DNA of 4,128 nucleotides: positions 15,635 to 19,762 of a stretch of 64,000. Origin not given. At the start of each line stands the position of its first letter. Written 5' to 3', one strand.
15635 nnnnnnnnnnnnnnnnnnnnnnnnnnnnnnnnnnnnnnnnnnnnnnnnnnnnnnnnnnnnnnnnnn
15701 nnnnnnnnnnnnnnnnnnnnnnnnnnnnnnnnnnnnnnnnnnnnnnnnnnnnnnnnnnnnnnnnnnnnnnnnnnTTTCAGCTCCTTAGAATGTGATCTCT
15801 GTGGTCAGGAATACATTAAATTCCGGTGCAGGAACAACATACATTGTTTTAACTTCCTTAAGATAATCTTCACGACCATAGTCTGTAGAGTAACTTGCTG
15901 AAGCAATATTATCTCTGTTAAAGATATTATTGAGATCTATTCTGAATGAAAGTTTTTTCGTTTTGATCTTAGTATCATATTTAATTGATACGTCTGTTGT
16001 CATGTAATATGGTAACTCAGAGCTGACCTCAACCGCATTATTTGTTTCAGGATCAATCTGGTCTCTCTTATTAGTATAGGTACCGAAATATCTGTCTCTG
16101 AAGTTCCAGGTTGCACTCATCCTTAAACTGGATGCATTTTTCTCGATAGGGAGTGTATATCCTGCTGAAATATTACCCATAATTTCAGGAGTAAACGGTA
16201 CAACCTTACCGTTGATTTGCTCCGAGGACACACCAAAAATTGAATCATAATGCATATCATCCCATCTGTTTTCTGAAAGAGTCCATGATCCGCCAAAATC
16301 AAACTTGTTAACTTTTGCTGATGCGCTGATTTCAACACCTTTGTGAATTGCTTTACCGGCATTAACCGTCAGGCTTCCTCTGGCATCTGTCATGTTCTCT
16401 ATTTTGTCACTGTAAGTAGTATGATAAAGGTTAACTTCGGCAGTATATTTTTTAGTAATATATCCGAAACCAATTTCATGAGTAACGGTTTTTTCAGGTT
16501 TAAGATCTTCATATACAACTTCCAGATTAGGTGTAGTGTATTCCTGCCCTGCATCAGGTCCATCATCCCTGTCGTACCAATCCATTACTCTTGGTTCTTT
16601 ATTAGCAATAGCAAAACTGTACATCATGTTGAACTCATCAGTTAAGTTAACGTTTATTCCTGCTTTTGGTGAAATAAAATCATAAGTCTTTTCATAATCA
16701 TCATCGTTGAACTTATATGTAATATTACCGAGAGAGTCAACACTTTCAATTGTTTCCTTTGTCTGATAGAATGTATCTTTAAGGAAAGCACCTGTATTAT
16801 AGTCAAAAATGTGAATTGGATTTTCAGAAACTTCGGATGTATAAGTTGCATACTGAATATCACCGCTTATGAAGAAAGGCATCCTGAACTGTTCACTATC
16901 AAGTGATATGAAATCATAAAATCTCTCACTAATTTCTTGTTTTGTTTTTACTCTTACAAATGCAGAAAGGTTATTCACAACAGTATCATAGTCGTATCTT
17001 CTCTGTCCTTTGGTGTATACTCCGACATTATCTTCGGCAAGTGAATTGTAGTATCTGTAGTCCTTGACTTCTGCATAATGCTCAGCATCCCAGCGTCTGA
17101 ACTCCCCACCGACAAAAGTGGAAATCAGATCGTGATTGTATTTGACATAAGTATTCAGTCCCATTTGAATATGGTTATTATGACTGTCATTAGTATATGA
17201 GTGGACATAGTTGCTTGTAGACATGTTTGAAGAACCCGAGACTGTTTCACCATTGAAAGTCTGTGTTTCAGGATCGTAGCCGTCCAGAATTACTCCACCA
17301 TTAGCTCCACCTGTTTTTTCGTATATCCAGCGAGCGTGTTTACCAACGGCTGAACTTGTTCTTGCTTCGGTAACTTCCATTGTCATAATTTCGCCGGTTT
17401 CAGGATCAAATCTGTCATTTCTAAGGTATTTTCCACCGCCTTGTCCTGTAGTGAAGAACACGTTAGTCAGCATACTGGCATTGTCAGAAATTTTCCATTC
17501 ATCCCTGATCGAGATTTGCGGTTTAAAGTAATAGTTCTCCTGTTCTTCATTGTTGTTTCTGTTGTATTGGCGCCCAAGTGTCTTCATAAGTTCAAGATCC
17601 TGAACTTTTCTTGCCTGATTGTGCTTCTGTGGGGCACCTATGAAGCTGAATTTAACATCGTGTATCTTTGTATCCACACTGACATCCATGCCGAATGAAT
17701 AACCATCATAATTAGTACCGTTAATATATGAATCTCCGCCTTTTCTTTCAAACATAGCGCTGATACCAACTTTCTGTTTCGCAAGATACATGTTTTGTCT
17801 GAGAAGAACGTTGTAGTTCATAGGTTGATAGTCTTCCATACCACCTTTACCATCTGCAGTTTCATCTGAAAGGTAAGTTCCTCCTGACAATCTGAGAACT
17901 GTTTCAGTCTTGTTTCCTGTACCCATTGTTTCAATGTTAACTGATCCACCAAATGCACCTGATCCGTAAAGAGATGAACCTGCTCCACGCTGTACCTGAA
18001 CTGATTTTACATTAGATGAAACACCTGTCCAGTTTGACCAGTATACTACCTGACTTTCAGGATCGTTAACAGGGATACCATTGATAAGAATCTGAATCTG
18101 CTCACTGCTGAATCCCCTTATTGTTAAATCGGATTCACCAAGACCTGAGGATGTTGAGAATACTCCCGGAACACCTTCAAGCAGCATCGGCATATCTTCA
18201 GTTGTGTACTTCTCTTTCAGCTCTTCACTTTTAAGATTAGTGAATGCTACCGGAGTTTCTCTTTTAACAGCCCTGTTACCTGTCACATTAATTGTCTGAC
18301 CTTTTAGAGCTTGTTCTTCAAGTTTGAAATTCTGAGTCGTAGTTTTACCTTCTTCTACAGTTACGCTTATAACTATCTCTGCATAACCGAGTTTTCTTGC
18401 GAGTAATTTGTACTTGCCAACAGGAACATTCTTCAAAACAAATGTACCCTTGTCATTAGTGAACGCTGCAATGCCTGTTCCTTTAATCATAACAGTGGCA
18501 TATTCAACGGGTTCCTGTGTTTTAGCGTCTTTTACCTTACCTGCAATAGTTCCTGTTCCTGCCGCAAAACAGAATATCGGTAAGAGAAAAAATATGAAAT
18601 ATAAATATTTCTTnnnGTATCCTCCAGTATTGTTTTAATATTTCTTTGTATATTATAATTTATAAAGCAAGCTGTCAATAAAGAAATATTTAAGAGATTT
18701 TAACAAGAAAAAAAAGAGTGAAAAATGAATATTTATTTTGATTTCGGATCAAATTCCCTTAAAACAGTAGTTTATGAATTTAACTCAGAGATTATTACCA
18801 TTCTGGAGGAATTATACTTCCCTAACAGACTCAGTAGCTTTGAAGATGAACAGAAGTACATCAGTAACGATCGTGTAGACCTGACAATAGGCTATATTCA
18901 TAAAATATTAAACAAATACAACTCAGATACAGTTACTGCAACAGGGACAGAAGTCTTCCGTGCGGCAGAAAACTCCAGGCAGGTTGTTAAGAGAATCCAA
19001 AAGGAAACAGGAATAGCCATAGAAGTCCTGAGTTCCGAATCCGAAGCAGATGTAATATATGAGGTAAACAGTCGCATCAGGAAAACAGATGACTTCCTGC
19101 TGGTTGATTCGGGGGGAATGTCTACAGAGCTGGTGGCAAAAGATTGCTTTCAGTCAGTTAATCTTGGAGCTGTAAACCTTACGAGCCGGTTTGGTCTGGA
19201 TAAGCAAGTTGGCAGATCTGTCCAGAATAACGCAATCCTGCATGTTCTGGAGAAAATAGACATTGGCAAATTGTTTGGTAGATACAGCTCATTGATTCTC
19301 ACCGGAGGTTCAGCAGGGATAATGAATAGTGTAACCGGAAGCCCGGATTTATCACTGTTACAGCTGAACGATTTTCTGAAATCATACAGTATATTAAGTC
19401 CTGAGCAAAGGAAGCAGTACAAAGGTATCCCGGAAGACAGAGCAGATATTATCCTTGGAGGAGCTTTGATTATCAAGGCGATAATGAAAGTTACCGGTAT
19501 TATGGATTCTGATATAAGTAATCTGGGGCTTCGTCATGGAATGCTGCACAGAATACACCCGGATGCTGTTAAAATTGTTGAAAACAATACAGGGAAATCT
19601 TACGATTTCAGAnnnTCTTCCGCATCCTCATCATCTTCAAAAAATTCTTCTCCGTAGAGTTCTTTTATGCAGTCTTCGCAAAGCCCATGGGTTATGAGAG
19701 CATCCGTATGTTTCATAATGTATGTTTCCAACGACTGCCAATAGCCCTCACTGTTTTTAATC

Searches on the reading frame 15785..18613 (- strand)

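Call 11: search_protein_families(library=pfam, proteins=[window:15785-18613:-], max_evalue=0.001)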
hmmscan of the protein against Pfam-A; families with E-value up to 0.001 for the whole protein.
window:15785-18613:- (942 aa): 5 families
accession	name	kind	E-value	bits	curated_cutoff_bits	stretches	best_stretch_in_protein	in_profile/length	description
PF00593.30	TonB_dep_Rec_b-barrel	-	1.5e-26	94.7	27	1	443-897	19-436/436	TonB dependent receptor-like, beta-barrel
PF07715.20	Plug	-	1.3e-20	74.3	23.9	1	117-223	2-106/107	TonB-dependent Receptor Plug Domain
PF13715.12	CarbopepD_reg_2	-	2e-19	69.8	32.2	1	23-109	1-87/88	CarboxypepD_reg-like domain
PF13620.12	CarboxypepD_reg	-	6.3e-18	65.3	32.3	1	22-99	1-82/82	Carboxypeptidase regulatory-like domain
PF09430.16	EMC7_beta-sandw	-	5.9e-05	23.7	26.6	1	39-132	10-102/122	ER membrane protein complex subunit 7, beta-sandwich domain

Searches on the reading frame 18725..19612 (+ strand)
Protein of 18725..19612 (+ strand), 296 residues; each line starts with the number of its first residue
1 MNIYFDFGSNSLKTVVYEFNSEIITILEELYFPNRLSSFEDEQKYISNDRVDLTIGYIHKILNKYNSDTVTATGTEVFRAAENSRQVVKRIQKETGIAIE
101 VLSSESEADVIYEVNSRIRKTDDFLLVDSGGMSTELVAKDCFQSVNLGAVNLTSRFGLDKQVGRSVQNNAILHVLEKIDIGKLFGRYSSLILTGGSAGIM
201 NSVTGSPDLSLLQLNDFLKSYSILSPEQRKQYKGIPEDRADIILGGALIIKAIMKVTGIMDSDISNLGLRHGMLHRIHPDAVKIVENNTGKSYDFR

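Call 11: search_protein_families(library=pfam, proteins=[window:18725-19612:+], max_evalue=0.001)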
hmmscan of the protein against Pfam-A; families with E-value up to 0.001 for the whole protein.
window:18725-19612:+ (296 aa): 1 family
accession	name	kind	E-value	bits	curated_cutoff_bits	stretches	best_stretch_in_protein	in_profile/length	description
PF02541.22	Ppx-GppA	-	1e-30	107.6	27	1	16-277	2-281/285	Ppx/GppA phosphatase family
